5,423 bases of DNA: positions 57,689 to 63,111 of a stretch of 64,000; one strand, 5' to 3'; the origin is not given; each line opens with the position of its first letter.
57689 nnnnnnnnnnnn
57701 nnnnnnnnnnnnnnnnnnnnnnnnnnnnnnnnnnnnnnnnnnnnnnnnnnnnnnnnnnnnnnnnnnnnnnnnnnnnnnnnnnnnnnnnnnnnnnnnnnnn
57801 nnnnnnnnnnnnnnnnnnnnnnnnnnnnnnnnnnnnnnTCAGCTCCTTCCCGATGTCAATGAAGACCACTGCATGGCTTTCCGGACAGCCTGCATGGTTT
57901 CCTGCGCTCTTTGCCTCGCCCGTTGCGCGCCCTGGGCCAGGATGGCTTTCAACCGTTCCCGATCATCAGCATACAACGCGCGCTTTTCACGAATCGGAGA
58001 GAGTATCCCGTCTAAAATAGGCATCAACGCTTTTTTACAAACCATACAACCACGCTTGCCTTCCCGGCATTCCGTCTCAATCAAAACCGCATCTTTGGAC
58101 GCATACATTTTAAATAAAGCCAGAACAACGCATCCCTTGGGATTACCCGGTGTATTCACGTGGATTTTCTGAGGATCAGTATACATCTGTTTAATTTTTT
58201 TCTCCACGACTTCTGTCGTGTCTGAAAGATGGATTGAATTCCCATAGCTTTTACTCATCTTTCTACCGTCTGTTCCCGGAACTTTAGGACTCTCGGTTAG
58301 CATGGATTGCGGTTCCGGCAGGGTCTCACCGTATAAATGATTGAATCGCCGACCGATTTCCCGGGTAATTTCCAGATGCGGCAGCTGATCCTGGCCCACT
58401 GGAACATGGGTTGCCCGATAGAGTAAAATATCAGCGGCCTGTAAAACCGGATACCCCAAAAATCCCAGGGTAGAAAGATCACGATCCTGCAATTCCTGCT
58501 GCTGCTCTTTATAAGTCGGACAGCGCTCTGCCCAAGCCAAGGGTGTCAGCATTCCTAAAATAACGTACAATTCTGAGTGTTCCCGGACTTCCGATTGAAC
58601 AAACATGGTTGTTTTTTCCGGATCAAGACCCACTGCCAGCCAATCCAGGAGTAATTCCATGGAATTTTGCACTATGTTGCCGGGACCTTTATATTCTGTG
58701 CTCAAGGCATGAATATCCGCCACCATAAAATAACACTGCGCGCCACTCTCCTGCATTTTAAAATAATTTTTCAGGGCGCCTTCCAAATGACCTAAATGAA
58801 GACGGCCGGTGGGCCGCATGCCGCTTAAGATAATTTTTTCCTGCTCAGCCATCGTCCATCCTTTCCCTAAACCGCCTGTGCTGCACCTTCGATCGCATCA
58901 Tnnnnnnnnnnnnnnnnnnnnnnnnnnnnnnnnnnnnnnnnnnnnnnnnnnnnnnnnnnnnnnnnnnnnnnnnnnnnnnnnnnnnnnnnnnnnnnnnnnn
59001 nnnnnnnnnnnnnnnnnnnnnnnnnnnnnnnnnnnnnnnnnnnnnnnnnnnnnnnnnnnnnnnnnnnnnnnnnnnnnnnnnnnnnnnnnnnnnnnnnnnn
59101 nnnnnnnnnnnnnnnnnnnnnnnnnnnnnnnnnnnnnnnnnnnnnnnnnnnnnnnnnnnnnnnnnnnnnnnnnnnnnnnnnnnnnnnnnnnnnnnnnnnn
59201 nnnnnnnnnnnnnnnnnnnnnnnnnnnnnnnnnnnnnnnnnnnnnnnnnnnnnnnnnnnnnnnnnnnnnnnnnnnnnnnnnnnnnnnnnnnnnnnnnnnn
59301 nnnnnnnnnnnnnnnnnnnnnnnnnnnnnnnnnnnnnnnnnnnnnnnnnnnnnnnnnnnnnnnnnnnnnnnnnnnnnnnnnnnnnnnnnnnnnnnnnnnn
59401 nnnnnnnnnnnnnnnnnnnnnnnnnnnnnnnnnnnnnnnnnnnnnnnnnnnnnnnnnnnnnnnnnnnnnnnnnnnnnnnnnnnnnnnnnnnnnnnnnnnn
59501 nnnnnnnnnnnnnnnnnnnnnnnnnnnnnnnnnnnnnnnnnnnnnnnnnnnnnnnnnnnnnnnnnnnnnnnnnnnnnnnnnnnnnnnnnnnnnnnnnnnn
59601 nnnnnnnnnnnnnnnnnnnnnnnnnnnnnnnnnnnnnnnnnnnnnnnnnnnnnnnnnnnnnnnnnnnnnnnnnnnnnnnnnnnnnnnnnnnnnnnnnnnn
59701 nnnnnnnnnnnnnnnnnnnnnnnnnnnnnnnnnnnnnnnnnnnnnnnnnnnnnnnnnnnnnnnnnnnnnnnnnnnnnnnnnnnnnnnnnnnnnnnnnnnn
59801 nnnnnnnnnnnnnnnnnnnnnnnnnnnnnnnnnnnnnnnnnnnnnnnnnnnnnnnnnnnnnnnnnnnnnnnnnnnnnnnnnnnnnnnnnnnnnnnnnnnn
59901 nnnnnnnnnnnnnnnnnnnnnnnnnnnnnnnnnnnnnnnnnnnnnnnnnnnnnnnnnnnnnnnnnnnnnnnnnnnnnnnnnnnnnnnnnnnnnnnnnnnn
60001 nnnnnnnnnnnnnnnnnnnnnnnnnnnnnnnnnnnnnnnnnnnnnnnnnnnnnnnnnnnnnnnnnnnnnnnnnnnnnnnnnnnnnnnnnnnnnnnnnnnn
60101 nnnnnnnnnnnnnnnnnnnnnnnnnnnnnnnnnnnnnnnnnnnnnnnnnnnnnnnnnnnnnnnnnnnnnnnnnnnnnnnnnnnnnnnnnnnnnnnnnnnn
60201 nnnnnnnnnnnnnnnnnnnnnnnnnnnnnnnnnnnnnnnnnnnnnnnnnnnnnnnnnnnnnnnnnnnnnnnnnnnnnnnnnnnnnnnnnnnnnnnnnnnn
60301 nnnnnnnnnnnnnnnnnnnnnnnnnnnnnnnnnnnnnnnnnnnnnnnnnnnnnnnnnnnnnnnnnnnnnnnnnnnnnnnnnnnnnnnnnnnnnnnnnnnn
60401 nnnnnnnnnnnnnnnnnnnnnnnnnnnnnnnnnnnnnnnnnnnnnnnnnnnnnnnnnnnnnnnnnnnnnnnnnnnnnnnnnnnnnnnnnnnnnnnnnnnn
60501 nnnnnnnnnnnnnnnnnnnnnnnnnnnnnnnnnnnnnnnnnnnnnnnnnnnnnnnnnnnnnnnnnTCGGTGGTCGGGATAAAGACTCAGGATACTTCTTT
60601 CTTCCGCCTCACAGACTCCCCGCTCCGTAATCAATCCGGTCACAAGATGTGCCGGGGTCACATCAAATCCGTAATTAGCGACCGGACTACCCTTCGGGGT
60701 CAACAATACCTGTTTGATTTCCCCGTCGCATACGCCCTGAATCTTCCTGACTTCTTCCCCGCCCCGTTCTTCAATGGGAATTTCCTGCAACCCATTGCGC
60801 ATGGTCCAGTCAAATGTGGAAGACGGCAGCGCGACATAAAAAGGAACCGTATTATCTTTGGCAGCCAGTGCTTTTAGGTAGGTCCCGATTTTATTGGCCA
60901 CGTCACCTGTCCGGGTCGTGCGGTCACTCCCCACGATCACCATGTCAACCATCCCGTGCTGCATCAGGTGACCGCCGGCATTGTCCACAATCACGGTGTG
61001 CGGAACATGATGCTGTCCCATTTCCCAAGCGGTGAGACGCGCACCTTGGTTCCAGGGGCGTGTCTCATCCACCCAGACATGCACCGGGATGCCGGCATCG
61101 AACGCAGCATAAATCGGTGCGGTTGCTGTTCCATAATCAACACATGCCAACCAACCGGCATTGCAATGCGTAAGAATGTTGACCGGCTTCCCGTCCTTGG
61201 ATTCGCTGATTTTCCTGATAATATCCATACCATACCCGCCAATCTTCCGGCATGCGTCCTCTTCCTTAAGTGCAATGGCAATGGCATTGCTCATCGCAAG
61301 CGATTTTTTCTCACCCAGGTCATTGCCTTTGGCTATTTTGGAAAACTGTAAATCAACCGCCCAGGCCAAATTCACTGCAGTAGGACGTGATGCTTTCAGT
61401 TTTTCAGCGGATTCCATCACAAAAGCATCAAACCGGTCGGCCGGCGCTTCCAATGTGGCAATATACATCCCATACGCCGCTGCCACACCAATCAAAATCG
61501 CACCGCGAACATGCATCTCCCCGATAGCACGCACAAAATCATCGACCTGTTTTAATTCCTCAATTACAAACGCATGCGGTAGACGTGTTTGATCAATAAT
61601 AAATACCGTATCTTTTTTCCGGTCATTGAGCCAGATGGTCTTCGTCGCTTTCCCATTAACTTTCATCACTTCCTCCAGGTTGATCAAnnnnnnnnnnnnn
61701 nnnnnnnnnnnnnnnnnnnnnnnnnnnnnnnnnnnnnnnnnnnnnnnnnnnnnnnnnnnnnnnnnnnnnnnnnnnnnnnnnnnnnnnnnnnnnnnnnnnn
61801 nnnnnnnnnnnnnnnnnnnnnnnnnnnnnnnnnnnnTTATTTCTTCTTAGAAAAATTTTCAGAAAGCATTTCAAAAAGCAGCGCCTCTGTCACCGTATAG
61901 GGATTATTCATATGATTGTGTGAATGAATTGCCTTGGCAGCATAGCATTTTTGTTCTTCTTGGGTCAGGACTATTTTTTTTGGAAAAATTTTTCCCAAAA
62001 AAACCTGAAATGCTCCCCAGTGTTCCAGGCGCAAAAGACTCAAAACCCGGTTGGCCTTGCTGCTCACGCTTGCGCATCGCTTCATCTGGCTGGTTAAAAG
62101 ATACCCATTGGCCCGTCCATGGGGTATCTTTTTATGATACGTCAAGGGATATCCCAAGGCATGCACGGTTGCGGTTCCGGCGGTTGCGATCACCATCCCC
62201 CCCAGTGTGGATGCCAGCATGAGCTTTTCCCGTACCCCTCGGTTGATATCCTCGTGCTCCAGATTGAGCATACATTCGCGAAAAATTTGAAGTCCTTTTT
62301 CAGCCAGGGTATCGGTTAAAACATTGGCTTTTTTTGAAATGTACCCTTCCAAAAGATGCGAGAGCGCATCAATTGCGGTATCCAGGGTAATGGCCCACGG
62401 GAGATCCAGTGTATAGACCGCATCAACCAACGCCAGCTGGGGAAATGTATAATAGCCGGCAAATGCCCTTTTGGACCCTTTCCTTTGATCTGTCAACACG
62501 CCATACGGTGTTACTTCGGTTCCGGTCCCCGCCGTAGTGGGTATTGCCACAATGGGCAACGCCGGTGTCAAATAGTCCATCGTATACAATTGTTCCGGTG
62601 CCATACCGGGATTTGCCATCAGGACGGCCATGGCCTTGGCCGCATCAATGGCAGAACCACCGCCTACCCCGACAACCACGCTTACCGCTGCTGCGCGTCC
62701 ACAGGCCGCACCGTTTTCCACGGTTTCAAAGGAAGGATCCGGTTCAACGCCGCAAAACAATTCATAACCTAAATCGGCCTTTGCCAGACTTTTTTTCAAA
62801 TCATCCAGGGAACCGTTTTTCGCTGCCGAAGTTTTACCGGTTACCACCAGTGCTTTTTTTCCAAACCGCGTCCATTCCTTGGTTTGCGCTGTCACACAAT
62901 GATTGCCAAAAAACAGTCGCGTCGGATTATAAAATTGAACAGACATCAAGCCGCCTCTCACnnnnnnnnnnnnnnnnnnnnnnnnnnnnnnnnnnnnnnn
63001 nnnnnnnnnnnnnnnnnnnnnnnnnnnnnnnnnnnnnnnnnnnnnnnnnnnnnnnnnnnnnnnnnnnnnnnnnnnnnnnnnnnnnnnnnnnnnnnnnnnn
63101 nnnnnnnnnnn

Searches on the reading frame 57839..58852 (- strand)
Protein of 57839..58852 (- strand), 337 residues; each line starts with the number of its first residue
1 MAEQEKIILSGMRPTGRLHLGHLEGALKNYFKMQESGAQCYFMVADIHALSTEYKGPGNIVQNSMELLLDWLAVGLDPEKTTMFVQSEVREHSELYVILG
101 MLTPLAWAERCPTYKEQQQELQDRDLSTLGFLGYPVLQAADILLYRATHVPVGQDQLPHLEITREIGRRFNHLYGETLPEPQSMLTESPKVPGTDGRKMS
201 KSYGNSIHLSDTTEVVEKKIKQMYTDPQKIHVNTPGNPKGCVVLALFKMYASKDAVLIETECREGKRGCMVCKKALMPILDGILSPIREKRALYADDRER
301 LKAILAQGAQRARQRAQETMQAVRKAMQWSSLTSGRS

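Call 44: search_protein_families(library=pfam, proteins=[window:57842-58852:-], max_evalue=0.0001)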
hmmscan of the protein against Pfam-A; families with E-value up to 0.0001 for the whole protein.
window:57842-58852:- (337 aa): 1 family
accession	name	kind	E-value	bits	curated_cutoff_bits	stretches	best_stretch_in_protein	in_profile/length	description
PF00579.31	tRNA-synt_1b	-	3.2e-62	210.9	21.1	1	4-281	4-288/292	tRNA synthetases class I (W and Y)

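Call 71: find_encoding_contigs(protein=window:57839-58852:-, flank=10000, max_places=2)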
Protein window:57839-58852:- (337 aa): 5 contigs read that carry it; 2 places shown.
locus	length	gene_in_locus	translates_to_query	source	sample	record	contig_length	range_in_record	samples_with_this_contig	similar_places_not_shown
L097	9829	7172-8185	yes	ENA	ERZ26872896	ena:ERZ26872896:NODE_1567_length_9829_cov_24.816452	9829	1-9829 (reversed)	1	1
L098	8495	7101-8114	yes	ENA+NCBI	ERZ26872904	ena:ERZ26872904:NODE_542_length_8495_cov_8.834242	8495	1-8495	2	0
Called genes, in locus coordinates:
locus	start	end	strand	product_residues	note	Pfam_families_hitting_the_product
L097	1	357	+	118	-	?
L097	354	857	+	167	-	PF02075:RuvC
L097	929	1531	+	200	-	PF01330:RuvA_N, PF14520:HHH_5, PF07499:RuvA_C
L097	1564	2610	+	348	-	PF05496:RuvB_N, PF00004:AAA, PF07728:AAA_5 (weak), PF17864:AAA_lid_4, PF05491:WHD_RuvB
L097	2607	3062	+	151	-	PF00293:NUDIX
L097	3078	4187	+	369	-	PF00465:Fe-ADH, PF13685:Fe-ADH_2, PF25137:ADH_Fe_C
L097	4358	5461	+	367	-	PF01008:IF-2B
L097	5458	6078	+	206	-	PF00596:Aldolase_II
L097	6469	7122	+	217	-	PF02163:Peptidase_M50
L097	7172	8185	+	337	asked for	PF00579:tRNA-synt_1b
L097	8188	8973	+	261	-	PF02616:SMC_ScpA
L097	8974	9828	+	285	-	?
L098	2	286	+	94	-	?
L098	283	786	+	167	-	PF02075:RuvC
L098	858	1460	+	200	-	PF01330:RuvA_N, PF14520:HHH_5, PF07499:RuvA_C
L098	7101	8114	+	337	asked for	PF00579:tRNA-synt_1b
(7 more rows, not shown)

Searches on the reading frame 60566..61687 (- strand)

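Call 44: search_protein_families(library=pfam, proteins=[window:60566-61687:-], max_evalue=0.0001)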
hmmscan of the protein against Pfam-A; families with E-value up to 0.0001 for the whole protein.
window:60566-61687:- (374 aa): 1 family
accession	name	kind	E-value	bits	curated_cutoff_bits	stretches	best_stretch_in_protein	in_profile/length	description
PF01008.23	IF-2B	-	2.5e-64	217.6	22.4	1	60-360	2-279/280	Initiation factor 2 subunit family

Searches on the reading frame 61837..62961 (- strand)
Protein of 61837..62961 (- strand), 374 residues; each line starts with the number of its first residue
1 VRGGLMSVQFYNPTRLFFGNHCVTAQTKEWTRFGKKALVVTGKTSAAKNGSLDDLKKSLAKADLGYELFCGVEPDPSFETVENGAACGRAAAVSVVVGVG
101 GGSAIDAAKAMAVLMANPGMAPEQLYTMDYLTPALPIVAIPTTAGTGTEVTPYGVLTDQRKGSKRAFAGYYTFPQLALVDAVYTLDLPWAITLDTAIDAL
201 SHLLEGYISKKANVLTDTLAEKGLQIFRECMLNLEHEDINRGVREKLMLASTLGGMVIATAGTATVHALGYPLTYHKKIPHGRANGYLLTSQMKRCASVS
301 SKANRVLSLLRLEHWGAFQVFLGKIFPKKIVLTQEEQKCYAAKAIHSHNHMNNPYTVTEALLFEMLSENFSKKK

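Call 44: search_protein_families(library=pfam, proteins=[window:61840-62961:-], max_evalue=0.0001)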
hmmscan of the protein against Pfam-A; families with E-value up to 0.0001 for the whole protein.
window:61840-62961:- (374 aa): 3 families
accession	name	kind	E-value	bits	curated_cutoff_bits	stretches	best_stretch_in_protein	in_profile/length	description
PF00465.25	Fe-ADH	-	7.7e-49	166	31.3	1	13-180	1-167/168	Iron-containing alcohol dehydrogenase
PF25137.1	ADH_Fe_C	-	1.6e-23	83.9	27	1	192-300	1-109/194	Fe-containing alcohol dehydrogenase family, C-terminal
PF13685.12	Fe-ADH_2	-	1.7e-09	38.3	28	1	35-116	20-98/149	Iron-containing alcohol dehydrogenase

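Call 69: find_encoding_contigs(protein=window:61837-62961:-, flank=10000, max_places=2)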
Protein window:61837-62961:- (374 aa): no gene with exactly this product is on record in the collection.
